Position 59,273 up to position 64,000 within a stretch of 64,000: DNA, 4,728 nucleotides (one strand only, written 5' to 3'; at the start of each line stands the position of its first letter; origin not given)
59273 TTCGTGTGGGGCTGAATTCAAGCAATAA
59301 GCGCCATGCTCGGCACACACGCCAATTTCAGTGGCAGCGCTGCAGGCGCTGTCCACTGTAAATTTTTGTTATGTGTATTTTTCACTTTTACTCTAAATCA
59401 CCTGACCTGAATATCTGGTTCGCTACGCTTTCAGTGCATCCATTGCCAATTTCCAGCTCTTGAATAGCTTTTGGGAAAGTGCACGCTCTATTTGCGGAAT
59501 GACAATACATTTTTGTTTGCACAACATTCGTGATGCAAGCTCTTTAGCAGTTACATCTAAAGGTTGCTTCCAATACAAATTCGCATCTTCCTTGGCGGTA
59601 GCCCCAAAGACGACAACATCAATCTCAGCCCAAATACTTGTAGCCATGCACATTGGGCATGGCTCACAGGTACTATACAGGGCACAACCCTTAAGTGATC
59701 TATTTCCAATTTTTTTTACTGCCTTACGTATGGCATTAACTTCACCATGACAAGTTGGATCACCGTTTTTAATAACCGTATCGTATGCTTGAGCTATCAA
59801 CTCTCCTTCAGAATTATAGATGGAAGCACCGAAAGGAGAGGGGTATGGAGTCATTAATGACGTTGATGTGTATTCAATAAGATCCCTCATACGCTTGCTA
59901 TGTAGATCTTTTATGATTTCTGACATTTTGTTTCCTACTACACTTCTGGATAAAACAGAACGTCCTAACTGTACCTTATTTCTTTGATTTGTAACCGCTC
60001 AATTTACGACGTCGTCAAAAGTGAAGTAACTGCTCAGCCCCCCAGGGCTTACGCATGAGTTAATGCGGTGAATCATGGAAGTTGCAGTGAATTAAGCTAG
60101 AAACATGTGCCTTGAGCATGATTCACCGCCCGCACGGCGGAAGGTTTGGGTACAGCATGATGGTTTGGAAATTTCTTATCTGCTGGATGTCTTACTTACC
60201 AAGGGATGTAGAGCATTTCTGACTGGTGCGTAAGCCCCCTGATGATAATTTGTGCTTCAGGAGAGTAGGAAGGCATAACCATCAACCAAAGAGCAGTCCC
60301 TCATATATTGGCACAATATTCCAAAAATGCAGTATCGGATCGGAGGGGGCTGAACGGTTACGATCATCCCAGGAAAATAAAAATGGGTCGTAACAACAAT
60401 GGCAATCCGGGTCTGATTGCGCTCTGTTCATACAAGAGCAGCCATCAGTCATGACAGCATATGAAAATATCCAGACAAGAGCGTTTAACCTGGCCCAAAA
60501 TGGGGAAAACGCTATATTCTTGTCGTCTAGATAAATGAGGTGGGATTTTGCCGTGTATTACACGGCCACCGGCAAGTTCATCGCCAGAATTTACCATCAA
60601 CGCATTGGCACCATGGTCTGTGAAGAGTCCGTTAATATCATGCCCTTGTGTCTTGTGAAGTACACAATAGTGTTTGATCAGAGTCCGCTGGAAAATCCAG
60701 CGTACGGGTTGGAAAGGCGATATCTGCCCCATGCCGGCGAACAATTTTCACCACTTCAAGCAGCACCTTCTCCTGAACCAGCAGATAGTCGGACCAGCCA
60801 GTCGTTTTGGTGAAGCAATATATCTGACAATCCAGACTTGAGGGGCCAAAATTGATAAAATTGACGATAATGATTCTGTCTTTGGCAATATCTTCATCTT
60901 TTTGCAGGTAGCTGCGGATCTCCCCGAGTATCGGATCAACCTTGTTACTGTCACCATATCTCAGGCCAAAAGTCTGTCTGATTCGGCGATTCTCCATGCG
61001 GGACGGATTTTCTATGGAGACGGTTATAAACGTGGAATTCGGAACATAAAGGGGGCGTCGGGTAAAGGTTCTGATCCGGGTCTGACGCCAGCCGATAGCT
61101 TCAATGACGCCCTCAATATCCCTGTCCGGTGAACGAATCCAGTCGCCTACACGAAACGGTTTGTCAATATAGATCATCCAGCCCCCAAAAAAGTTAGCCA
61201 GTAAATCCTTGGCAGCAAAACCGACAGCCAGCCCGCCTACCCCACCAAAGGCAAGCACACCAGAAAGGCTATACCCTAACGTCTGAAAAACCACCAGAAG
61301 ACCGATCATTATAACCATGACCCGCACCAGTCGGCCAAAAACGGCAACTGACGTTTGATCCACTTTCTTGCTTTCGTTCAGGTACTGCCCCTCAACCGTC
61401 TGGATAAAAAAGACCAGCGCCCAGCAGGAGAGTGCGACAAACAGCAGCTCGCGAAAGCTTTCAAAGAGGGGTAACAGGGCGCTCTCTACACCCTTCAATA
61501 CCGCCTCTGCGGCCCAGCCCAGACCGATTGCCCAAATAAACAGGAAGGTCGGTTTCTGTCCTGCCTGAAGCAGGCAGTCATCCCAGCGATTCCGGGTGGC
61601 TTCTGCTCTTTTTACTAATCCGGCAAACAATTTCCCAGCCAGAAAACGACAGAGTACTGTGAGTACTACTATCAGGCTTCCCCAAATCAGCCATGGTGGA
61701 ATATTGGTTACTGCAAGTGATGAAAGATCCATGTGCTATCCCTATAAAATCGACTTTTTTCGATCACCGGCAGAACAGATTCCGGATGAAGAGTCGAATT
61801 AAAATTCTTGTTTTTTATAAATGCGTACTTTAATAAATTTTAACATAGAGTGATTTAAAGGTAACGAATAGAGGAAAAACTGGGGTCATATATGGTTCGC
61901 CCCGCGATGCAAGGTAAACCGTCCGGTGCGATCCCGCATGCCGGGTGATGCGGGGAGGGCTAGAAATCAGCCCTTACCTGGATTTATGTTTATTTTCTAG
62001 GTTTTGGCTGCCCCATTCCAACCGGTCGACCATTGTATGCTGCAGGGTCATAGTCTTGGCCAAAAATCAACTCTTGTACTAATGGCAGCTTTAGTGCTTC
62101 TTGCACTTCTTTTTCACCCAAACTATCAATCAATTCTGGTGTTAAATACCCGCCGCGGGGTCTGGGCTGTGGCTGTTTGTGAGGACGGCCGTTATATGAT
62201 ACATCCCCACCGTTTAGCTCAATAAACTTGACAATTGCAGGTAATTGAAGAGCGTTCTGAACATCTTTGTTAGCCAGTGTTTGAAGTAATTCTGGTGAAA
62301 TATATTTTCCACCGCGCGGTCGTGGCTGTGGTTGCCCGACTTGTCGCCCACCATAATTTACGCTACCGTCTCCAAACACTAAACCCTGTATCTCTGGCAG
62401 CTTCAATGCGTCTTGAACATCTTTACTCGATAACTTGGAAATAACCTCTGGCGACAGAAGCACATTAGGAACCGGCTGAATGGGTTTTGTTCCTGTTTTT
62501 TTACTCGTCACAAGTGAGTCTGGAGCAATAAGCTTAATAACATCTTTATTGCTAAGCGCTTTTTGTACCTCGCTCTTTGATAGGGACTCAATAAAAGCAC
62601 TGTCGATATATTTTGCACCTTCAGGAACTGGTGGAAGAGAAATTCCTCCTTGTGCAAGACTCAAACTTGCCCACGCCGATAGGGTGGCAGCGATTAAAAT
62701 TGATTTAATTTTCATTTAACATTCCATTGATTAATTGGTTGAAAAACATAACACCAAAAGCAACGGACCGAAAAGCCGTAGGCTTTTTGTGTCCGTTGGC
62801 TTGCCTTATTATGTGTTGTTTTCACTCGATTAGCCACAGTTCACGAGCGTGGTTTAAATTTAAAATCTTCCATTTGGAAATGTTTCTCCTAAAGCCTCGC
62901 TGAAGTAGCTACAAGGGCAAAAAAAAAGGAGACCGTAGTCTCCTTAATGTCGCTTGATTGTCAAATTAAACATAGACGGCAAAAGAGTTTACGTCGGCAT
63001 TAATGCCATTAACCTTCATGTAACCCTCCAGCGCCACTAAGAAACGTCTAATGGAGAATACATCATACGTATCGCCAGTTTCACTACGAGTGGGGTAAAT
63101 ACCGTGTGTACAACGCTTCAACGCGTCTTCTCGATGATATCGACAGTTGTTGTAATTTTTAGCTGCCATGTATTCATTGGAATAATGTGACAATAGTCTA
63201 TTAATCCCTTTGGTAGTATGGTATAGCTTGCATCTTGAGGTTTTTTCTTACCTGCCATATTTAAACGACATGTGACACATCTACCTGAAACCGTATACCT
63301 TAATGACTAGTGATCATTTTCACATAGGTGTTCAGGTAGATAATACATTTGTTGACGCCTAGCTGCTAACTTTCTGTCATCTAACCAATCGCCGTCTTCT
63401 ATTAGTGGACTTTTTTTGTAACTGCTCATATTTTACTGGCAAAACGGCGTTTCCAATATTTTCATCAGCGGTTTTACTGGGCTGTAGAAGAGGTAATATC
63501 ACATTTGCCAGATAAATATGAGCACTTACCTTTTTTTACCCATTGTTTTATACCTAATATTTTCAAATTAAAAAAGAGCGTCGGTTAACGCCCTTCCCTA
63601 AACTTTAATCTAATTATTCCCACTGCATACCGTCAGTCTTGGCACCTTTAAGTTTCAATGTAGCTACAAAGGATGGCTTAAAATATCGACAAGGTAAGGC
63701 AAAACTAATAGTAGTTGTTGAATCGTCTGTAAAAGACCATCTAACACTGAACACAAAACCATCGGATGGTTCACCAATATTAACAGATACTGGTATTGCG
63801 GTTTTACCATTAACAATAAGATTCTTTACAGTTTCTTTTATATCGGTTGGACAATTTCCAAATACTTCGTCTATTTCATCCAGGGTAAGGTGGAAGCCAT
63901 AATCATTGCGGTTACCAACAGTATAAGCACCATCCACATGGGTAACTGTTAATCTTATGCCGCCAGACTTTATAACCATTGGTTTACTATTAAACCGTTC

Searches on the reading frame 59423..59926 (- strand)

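Call 9: search_protein_families(library=pfam, proteins=[window:59423-59926:-], max_evalue=0.1)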
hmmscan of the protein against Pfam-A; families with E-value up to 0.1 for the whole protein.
window:59423-59926:- (167 aa): 3 families
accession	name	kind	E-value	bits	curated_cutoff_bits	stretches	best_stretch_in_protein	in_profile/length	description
PF00383.29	dCMP_cyt_deam_1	-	8.4e-22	77.4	25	1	9-108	4-101/102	Cytidine and deoxycytidylate deaminase zinc-binding region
PF14437.12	MafB19-deam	-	1.2e-14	54.9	27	1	33-111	26-103/142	MafB19-like deaminase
PF14439.12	Bd3614-deam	-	6.5e-06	26.6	38.5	1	34-97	12-74/113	Bd3614-like deaminase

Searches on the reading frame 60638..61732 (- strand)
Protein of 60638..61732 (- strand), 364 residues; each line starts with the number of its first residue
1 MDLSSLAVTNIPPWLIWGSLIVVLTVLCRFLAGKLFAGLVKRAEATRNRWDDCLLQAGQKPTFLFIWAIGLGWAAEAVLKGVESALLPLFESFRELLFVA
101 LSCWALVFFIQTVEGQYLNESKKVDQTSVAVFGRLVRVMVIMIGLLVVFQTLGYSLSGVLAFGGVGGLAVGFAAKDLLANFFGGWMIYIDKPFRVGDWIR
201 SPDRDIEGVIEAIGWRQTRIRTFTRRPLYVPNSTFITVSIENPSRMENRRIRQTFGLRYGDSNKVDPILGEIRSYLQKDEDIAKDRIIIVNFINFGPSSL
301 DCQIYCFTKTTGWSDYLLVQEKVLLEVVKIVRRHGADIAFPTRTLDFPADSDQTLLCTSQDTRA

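Call 9: search_protein_families(library=pfam, proteins=[window:60638-61732:-], max_evalue=0.1)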
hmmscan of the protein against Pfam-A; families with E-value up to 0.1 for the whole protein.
window:60638-61732:- (364 aa): 4 families
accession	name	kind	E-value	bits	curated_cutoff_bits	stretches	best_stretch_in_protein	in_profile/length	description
PF00924.24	MS_channel_2nd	-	3.9e-21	75.4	20.2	1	176-245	1-68/68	Mechanosensitive ion channel, beta-domain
PF21082.3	MS_channel_3rd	-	4.9e-11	43.4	21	1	254-338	4-88/88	Mechanosensitive ion channel MscS, C-terminal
PF24956.1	Msl2-3_C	-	1.5e-10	41.6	29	1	250-332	2-87/87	Mechanosensitive ion channel protein 2/3 C-terminal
PF21088.3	MS_channel_1st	-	3.8e-09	36.8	23.1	1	135-175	2-42/42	Mechanosensitive ion channel, transmembrane helices 2/3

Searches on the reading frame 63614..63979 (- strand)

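Call 9: search_protein_families(library=pfam, proteins=[window:63614-63979:-], max_evalue=0.1)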
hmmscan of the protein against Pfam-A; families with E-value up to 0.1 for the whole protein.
window:63614-63979:- (121 aa): 1 family
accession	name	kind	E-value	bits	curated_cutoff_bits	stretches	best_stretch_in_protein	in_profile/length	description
PF18911.6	PKD_4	-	0.038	14.5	27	0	53-90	11-48/85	PKD domain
